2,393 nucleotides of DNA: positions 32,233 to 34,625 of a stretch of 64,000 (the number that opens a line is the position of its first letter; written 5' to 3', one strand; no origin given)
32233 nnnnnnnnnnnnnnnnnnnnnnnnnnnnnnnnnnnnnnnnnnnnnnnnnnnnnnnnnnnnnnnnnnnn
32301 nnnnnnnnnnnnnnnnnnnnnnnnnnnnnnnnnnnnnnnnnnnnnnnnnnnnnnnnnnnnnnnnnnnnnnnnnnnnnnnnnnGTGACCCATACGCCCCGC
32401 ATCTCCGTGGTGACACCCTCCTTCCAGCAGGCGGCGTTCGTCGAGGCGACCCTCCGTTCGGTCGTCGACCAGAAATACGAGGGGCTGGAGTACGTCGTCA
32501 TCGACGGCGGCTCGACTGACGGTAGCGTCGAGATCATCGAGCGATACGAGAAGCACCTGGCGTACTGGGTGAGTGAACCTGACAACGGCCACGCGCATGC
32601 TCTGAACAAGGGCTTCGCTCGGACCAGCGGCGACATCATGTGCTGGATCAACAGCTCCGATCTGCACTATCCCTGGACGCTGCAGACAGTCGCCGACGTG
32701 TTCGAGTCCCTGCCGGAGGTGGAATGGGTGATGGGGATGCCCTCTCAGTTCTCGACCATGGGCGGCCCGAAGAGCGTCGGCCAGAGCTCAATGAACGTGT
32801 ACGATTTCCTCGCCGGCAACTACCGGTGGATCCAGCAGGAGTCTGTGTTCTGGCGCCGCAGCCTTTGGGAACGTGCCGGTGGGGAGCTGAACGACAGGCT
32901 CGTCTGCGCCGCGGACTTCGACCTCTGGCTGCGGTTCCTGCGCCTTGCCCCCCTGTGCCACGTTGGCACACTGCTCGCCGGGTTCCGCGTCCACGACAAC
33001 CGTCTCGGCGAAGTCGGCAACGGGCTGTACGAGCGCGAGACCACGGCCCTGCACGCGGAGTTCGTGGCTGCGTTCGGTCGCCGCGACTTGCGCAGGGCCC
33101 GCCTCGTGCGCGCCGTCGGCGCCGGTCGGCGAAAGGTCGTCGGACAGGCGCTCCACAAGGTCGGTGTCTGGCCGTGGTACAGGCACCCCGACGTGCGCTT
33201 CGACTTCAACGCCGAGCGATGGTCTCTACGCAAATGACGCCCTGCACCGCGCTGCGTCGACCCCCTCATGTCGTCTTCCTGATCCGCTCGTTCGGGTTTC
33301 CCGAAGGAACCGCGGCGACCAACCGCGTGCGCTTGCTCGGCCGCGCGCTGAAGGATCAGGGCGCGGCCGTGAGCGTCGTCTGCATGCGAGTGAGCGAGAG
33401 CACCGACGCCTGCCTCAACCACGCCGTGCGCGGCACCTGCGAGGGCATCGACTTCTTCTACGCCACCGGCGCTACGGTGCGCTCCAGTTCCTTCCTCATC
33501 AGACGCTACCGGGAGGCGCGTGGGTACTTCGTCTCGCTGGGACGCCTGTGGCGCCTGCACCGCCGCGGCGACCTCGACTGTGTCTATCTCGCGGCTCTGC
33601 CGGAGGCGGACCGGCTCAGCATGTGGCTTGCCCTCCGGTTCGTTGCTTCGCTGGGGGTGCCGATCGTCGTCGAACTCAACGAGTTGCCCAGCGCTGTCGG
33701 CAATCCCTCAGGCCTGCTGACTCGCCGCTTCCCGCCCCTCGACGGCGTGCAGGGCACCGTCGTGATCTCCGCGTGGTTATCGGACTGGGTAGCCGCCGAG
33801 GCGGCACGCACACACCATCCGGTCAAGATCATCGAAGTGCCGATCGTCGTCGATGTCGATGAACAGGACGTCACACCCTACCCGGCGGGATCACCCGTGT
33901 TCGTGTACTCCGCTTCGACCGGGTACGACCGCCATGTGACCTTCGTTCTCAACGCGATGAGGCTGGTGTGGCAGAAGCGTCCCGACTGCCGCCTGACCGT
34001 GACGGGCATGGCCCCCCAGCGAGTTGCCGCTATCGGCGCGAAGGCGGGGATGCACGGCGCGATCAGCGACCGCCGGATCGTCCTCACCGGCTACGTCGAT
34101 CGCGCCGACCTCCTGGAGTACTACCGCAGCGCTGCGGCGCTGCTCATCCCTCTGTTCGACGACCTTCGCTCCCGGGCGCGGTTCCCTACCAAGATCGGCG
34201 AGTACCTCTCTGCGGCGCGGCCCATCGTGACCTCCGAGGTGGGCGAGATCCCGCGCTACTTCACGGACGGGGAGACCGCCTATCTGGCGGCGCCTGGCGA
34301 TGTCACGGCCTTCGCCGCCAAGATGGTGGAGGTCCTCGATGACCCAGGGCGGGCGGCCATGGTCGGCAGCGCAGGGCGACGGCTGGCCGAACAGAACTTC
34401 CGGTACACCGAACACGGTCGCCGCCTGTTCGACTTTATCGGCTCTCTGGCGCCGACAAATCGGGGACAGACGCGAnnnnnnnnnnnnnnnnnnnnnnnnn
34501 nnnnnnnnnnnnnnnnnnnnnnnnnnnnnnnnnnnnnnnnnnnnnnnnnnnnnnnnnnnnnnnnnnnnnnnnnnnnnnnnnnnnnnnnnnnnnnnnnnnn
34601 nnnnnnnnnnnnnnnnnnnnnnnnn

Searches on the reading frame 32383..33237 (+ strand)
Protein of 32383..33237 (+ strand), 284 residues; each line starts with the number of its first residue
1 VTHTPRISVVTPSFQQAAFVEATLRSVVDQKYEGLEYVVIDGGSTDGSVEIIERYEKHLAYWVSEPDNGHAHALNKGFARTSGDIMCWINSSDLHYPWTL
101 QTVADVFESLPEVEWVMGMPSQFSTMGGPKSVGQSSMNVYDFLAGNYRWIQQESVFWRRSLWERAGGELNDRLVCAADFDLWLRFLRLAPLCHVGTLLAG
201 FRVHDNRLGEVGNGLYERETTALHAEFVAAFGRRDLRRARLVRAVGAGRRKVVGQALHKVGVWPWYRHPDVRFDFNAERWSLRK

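Call 7: search_protein_families(library=pfam, max_evalue=0.01, proteins=[window:32383-33237:+])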
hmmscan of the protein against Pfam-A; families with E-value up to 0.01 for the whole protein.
window:32383-33237:+ (284 aa): 3 families
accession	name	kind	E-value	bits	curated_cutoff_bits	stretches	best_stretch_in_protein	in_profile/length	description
PF00535.33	Glycos_transf_2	-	2.7e-21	76.7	23.3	1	8-111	1-107/168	Glycosyl transferase family 2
PF13641.12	Glyco_tranf_2_3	-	5.8e-08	33.5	27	1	5-119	1-122/230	Glycosyltransferase like family 2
PF10111.15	Glyco_tranf_2_2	-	6.7e-05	22.9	27.3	1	16-106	11-105/276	Glycosyltransferase like family 2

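Call 48: find_encoding_contigs(protein=window:32383-33237:+, flank=5000, max_places=10)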
Protein window:32383-33237:+ (284 aa): 2 contigs read that carry it; 2 places shown.
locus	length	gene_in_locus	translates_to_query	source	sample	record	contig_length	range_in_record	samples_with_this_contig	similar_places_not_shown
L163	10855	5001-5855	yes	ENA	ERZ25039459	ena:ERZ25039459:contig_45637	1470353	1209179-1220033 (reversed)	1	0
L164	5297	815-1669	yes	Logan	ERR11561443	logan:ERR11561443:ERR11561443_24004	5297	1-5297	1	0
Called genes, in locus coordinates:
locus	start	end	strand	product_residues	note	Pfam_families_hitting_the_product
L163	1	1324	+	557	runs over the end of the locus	-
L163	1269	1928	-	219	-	-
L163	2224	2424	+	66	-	-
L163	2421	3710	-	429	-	PF00005:ABC_tran, PF13304:AAA_21 (faint)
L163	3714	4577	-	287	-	PF01061:ABC2_membrane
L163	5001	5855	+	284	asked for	PF00535:Glycos_transf_2, PF13641:Glyco_tranf_2_3 (faint)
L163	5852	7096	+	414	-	PF00534:Glycos_transf_1, PF13692:Glyco_trans_1_4, PF13524:Glyco_trans_1_2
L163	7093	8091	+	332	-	-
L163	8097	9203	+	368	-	PF13439:Glyco_transf_4, PF13579:Glyco_trans_4_4 (weak), PF20706:GT4-conflict (weak), PF00534:Glycos_transf_1, PF13692:Glyco_trans_1_4, PF13524:Glyco_trans_1_2 (weak)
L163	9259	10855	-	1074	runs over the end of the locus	-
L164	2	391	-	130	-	?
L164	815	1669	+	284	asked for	PF00535:Glycos_transf_2, PF13641:Glyco_tranf_2_3 (faint)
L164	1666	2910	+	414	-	PF00534:Glycos_transf_1, PF13692:Glyco_trans_1_4, PF13524:Glyco_trans_1_2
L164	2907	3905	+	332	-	-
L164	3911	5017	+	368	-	PF13439:Glyco_transf_4, PF13579:Glyco_trans_4_4 (weak), PF20706:GT4-conflict (weak), PF00534:Glycos_transf_1, PF13692:Glyco_trans_1_4, PF13524:Glyco_trans_1_2 (weak)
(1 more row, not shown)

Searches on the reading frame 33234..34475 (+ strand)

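Call 7: search_protein_families(library=pfam, max_evalue=0.01, proteins=[window:33234-34475:+])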
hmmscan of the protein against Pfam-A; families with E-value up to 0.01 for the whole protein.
seq(414 aa): 5 families
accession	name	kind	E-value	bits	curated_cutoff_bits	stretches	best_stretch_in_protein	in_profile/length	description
PF13692.12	Glyco_trans_1_4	-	3.5e-22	79.6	27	1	221-370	2-142/142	Glycosyl transferases group 1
PF00534.26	Glycos_transf_1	-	2.7e-16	60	26.4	1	216-383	11-171/172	Glycosyl transferases group 1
PF13524.12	Glyco_trans_1_2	-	2.2e-08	34.6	25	1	272-393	27-137/144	Glycosyl transferase-like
PF13579.12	Glyco_trans_4_4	-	3.1e-05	24.8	29.7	1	28-196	3-134/158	Glycosyl transferase 4-like domain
PF13439.12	Glyco_transf_4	-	6.1e-05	23.5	28.5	1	30-200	6-162/170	Glycosyltransferase Family 4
